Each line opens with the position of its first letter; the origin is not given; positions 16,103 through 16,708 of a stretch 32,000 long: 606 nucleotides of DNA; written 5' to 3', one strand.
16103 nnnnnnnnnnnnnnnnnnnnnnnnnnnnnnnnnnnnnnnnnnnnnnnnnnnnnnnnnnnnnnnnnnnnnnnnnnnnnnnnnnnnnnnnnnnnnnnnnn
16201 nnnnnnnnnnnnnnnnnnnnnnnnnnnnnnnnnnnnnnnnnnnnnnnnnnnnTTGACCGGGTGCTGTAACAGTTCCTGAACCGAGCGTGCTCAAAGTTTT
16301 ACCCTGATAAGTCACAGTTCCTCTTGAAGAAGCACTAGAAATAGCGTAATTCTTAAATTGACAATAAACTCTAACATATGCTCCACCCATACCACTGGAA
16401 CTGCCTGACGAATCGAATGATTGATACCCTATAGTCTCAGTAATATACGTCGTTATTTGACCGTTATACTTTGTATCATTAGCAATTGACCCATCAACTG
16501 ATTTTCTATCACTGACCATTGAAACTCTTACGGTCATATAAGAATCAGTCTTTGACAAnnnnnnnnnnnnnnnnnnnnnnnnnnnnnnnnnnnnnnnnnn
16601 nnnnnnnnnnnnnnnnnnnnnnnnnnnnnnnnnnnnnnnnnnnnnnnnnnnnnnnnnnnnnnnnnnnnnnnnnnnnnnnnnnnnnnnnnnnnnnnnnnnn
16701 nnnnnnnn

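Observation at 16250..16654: Cassette B leader gene: second orphan secreted mini-protein, possibly a remote homolog of the cassette A one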

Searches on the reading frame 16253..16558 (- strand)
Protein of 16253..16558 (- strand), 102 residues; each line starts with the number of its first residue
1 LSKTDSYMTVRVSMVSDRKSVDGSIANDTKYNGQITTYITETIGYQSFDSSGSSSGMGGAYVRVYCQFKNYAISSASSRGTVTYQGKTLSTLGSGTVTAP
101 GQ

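Call 24: search_protein_representatives(protein=window:16253-16558:-)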
Query: 102 residues. Proteins with E-value up to 0.001 (for the whole library): 4; up to 1e-10: 3; up to 1e-30: 1. The best 4 are listed.
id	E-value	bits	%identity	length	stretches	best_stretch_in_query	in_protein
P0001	2.7e-56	203.7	99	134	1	1-102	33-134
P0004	2.0e-14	69.9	45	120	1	5-88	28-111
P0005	2.1e-12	63.5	50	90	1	8-92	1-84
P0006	7.3e-08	49.0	28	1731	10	20-65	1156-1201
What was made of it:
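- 16250..16654 (-): Cassette B leader gene: 134-aa precursor of a secreted 102-aa protein (10.8 kDa, pI 9.1). Relatives P0004 at E 2e-14 and P0005 at E 2e-12 in the exhaustive search (call 24).
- On New B/C/D leader-protein family (this gene, P0004, P0005/P0007): phmmer E 2e-14 and 2e-12 against 1.84 billion proteins (call 24).
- Checked: No curated family matches, but two related lineages exist (call 24).
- phmmer matched 10 repeats of a 1731-aa actinobacterial protein, E 7e-8 summed (call 24).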

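Call 28: find_encoding_contigs(protein=P0004, flank=10000)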
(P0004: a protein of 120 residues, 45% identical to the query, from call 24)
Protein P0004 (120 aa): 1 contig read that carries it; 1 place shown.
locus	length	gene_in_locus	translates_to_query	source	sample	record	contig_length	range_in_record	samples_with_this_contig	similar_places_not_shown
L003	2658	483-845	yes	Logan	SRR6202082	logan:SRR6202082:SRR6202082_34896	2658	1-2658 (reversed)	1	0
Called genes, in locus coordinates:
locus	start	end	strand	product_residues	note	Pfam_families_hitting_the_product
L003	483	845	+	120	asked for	-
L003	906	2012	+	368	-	-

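Call 29: find_encoding_contigs(protein=P0005, flank=10000)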
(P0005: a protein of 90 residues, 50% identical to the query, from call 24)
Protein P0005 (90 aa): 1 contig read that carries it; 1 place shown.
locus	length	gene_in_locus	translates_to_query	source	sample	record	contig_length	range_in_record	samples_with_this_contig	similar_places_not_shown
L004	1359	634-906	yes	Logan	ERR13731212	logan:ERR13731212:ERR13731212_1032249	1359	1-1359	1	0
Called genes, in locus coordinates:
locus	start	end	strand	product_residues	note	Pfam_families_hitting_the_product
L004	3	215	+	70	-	?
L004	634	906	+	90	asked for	-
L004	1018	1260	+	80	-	-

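Call 57: search_protein_families(library=pfam, proteins=[P0006, L003:906-2009:+], max_evalue=0.1)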
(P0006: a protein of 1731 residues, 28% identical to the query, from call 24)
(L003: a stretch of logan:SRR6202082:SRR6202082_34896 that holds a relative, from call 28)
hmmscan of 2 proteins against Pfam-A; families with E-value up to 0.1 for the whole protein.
P0006 (1731 aa): 11 families
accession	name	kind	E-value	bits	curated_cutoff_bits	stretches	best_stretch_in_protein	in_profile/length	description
PF13290.12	CHB_HEX_C_1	-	1.1e-122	400.5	22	11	1220-1285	6-65/67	Chitobiase/beta-hexosaminidase C-terminal domain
PF13287.12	Fn3_assoc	-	8.3e-102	333.7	23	11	1240-1290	10-59/59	Fn3 associated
PF24893.1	DUF7743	-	1.6e-21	76.7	27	2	1221-1293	19-98/120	Domain of unknown function (DUF7743)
PF17957.7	Big_7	-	7.8e-20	71.7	24.1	1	1482-1549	1-70/70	Bacterial Ig domain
PF01522.26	Polysacc_deac_1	-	1.1e-18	67.8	23.1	1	57-177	5-122/124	Polysaccharide deacetylase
PF12245.14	Big_3_2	-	6.6e-09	36.4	23.3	0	1318-1385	49-121/122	Bacterial Ig-like domain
PF02494.22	HYR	-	1.7e-06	28.7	21.7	0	514-546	42-73/81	HYR domain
PF19077.6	Big_13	-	3.3e-05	24.7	27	1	1503-1567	35-99/102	Bacterial Ig-like domain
PF03647.18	Tmemb_14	-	0.0057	17.7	24.8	0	1056-1088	13-45/92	Transmembrane proteins 14C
PF07886.16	BA14K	-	0.0064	16.9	26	0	1180-1190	8-18/30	BA14K-like protein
PF13750.12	Big_3_3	-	0.0064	16.6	27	0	1531-1572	3-45/157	Bacterial Ig-like domain (group 3)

L003:906-2009:+ (368 aa): 1 family
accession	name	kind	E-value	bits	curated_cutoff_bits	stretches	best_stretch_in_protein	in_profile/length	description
PF05726.19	Pirin_C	-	0.059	14.2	27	0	107-159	18-70/103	Pirin C-terminal cupin domain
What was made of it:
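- Pfam identifies the repeats as CHB_HEX_C_1 / Fn3_assoc (call 57).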

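Call 85: search_protein_families(library=padloc, max_evalue=0.1, proteins=[P0007, P0004, L085:8713-9828:+, L085:10683-12695:+])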
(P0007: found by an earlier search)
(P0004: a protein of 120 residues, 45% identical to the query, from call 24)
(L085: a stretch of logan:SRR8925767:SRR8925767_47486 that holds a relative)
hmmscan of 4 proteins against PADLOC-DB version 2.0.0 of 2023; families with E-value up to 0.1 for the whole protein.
P0007 (128 aa): 0 families

P0004 (120 aa): 0 families

L085:8713-9828:+ (372 aa): 0 families

L085:10683-12695:+ (671 aa): 0 families

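Call 86: search_protein_families(library=phrogs, max_evalue=0.1, proteins=[P0007, P0004, L085:8713-9828:+, L085:10683-12695:+])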
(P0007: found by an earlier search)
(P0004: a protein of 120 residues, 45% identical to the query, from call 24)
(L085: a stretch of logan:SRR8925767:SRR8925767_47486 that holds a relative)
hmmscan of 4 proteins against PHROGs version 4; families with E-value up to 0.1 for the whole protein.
P0007 (128 aa): 1 family
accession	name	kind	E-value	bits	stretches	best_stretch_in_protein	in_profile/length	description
phrog_9397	-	unknown function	0.021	15.9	1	29-102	32-100/110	-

P0004 (120 aa): 0 families

L085:8713-9828:+ (372 aa): 3 families
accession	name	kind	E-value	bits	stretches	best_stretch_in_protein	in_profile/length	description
phrog_23556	-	unknown function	0.022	15.7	1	121-181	12-73/135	-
phrog_20285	-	unknown function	0.027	15.7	1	3-32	2-31/118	-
phrog_3649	-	unknown function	0.036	14.1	1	286-363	111-191/375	-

L085:10683-12695:+ (671 aa): 0 families

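Call 87: search_protein_families(library=pfam, max_evalue=1, proteins=[P0007, L085:8713-9828:+, L085:10683-12695:+, L085:9824-10678:+, L085:12716-12961:+, L087:6513-7160:+, L085:7848-8018:+, L085:4963-6327:-, L085:6549-6998:+])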
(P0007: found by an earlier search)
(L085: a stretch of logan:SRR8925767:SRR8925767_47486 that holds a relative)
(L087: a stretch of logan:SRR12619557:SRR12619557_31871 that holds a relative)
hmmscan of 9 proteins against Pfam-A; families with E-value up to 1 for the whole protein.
P0007 (128 aa): 0 families

L085:8713-9828:+ (372 aa): 1 family
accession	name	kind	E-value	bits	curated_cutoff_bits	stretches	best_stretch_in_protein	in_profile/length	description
PF12945.12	PilZNR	-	0.066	13.8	23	0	250-299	6-55/85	Flagellar protein YcgR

L085:10683-12695:+ (671 aa): 1 family
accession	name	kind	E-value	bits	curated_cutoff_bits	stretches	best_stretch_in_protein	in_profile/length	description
PF10614.14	CsgF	-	0.17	12.5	25.8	0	52-97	35-77/132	Type VIII secretion system (T8SS), CsgF protein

L085:9824-10678:+ (285 aa): 22 families
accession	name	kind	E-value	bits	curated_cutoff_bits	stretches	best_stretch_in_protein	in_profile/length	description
PF00005.33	ABC_tran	-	1.5e-32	113.5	25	1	24-166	2-137/137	ABC transporter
PF13304.12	AAA_21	-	7.3e-11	43.1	27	2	135-194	235-298/304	AAA domain, putative AbiEii toxin, Type IV TA system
PF13175.12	AAA_15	-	2.1e-07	31.4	32.1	1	22-63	13-51/374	AAA ATPase domain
PF13476.12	AAA_23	-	9.2e-07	30.1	27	1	24-67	11-54/201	AAA domain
PF02463.25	SMC_N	-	3.6e-06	27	40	1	24-194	16-197/220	RecF/RecN/SMC N terminal domain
PF13555.12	AAA_29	-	0.00011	22.2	27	1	30-66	19-55/61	P-loop containing region of AAA domain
PF03193.22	RsgA_GTPase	-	0.00053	20.3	30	1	10-65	84-139/174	RsgA GTPase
PF00004.35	AAA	-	0.0056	17.6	21.2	0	37-70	3-34/131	ATPase family associated with various cellular activities (AAA)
PF13401.12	AAA_22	-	0.015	16.1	27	1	31-66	4-40/130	AAA domain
PF06414.18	Zeta_toxin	-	0.019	14.9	22.3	1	31-82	15-66/199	Zeta toxin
PF13191.12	AAA_16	-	0.025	15.5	32.6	1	32-70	24-63/167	AAA ATPase domain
PF00448.28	SRP54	-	0.028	14.5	22.7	1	34-59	3-28/196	SRP54-type protein, GTPase domain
PF13604.12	AAA_30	-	0.046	13.9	27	1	34-63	20-49/191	AAA domain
PF20720.3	nSTAND3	-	0.055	13.6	27.2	1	36-70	21-54/155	Novel STAND NTPase 3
PF11264.13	ThylakoidFormat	-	0.071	13.2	27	1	30-91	140-201/216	Thylakoid formation protein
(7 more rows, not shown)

L085:12716-12961:+ (82 aa): 1 family
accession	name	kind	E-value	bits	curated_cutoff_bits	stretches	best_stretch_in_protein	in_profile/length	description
PF16390.11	DUF4999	-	0.0044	17.6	25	1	6-39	13-47/76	Domain of unknown function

L087:6513-7160:+ (216 aa): 2 families
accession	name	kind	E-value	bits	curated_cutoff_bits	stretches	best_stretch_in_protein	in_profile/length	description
PF08341.16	TED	-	1.7e-07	32.1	22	1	71-132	1-74/102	Thioester domain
PF20610.3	TED_2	-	1.4e-05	25.5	27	1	52-113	12-70/131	Thioester domain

L085:7848-8018:+ (57 aa): 8 families
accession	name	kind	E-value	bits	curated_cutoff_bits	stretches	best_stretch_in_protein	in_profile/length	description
PF13384.12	HTH_23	-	1.2e-06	28.5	24.6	1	8-53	2-46/50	Homeodomain-like domain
PF13551.12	HTH_29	-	4.6e-05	23.9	28.1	1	17-56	5-44/64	Winged helix-turn helix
PF02954.25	HTH_8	-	0.00093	19.3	22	1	22-48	16-42/42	Bacterial regulatory protein, Fis family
PF03997.17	VPS28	-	0.026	14.7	24.5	1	14-52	5-43/188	VPS28 protein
PF20492.3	ERM_helical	-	0.027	14.9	40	1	10-50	5-45/120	Ezrin/radixin/moesin, alpha-helical domain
PF15943.11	YdaS_toxin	-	0.036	14.3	30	1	17-47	1-31/65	Bacterial toxin YdaS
PF13545.12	HTH_Crp_2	-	0.13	12.7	27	1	4-52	6-50/70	Crp-like helix-turn-helix domain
PF13542.12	HTH_Tnp_ISL3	-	0.17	11.8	27.4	1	24-48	27-50/51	Helix-turn-helix domain of transposase family ISL3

L085:4963-6327:- (454 aa): 2 families
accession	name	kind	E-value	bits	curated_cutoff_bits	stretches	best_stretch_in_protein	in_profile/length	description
PF03413.25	PepSY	-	0.0067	17.2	24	1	229-260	27-57/60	Peptidase propeptide and YPEB domain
PF18798.6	LPD3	-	0.1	13.2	27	1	64-132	13-74/114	Large polyvalent protein-associated domain 3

L085:6549-6998:+ (150 aa): 0 families
